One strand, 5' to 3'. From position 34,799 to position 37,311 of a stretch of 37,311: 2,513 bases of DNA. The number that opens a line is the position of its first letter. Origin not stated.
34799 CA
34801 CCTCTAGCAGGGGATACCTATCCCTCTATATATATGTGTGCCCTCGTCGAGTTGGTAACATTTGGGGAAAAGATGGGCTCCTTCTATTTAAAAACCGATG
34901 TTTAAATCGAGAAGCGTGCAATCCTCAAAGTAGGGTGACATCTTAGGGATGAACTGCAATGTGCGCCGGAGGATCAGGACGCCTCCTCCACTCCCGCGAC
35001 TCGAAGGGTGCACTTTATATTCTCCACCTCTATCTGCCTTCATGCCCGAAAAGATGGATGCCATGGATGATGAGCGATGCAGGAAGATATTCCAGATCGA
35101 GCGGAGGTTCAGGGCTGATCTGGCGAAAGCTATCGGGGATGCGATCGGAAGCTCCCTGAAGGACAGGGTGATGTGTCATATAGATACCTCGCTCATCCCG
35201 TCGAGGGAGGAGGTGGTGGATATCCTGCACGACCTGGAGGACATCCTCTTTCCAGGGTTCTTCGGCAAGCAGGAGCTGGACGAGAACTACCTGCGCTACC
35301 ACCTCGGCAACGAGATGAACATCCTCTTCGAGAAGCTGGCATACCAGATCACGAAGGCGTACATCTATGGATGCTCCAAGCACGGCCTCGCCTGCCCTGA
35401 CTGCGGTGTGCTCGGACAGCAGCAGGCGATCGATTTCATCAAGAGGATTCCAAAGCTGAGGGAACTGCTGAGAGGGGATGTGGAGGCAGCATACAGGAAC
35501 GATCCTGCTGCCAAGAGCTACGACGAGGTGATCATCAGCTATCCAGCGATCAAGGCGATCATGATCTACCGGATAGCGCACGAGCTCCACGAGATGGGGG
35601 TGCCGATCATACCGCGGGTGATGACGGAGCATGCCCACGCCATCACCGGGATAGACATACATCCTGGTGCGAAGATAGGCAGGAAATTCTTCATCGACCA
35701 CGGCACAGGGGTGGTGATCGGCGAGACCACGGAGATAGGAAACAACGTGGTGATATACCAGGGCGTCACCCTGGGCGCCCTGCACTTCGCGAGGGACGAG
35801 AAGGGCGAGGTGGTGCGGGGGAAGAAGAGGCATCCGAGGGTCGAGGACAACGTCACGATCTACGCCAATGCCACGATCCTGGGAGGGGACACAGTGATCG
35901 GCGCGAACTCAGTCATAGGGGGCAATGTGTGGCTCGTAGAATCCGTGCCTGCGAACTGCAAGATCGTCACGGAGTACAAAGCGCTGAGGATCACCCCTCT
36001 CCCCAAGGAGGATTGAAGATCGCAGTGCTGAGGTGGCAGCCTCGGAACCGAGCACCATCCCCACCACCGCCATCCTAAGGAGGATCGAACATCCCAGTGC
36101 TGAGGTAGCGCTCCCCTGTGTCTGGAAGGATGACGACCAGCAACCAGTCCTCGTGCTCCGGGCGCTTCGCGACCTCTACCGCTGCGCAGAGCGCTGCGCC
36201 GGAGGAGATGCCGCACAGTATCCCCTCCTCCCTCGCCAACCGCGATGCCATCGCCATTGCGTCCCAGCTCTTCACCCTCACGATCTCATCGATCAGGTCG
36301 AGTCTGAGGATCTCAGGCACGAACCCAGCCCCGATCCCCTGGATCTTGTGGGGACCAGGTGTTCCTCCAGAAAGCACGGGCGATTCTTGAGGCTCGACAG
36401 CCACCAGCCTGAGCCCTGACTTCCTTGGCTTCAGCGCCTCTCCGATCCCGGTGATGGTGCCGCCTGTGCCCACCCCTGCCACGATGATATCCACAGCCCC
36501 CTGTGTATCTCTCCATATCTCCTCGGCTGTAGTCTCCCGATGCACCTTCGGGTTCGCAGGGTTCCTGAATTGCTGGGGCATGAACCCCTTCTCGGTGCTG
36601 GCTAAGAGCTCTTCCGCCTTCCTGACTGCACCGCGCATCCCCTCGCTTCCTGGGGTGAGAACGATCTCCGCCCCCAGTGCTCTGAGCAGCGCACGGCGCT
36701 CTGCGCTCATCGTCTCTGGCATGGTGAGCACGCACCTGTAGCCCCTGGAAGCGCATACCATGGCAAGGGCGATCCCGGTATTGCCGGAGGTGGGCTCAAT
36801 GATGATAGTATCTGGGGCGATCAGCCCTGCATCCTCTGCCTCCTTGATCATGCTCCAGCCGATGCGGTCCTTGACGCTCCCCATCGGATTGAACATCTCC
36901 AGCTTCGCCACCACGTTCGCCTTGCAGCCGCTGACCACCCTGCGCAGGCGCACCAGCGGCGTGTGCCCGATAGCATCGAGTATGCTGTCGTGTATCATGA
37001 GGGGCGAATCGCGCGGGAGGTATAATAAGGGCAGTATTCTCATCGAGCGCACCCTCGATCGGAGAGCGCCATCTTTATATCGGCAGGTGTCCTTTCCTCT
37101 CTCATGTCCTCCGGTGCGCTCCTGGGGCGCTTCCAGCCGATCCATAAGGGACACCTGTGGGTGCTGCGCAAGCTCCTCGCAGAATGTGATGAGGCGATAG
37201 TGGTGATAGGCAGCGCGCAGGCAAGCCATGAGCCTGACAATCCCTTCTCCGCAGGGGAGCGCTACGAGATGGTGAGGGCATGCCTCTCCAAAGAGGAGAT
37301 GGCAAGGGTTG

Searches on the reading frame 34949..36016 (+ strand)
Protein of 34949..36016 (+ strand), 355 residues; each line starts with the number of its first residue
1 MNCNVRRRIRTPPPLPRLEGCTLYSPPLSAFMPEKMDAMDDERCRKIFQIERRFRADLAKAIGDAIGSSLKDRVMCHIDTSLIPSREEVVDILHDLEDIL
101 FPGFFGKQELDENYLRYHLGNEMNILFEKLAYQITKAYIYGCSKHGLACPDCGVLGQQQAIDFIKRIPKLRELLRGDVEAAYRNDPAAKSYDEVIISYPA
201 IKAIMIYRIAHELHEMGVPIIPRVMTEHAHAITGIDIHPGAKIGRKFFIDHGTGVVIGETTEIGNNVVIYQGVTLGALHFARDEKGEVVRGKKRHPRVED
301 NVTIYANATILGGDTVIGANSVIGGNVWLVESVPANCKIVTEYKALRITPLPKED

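Call 7: search_protein_families(library=pfam, proteins=[window:34949-36016:+], max_evalue=0.01)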
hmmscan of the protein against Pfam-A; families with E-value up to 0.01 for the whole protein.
window:34949-36016:+ (355 aa): 2 families
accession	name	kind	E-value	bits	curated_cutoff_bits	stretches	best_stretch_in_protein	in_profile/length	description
PF00132.30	Hexapep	-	5.2e-09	35.9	27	2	295-328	1-33/36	Bacterial transferase hexapeptide (six repeats)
PF25084.1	LbH_EIF2B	-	0.00019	21.8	54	0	300-340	8-48/105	EIF2B subunit epsilon LbH domain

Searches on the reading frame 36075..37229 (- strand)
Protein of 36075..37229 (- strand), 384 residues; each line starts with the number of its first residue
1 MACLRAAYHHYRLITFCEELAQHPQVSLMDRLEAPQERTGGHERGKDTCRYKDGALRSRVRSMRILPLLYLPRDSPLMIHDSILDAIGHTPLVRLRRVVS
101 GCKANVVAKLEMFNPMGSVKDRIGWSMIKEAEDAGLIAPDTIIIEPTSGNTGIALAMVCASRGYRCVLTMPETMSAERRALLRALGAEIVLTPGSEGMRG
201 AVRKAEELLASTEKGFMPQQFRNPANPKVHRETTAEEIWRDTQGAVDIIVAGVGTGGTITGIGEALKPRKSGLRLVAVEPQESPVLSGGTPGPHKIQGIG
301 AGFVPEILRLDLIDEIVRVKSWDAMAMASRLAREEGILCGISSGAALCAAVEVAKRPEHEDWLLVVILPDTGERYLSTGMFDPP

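Call 7: search_protein_families(library=pfam, proteins=[window:36075-37229:-], max_evalue=0.01)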
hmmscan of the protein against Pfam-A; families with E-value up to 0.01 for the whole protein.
window:36075-37229:- (384 aa): 1 family
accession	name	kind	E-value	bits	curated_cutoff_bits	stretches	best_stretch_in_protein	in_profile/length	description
PF00291.31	PALP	-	8.3e-77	258.9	35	1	83-370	1-295/295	Pyridoxal-phosphate dependent enzyme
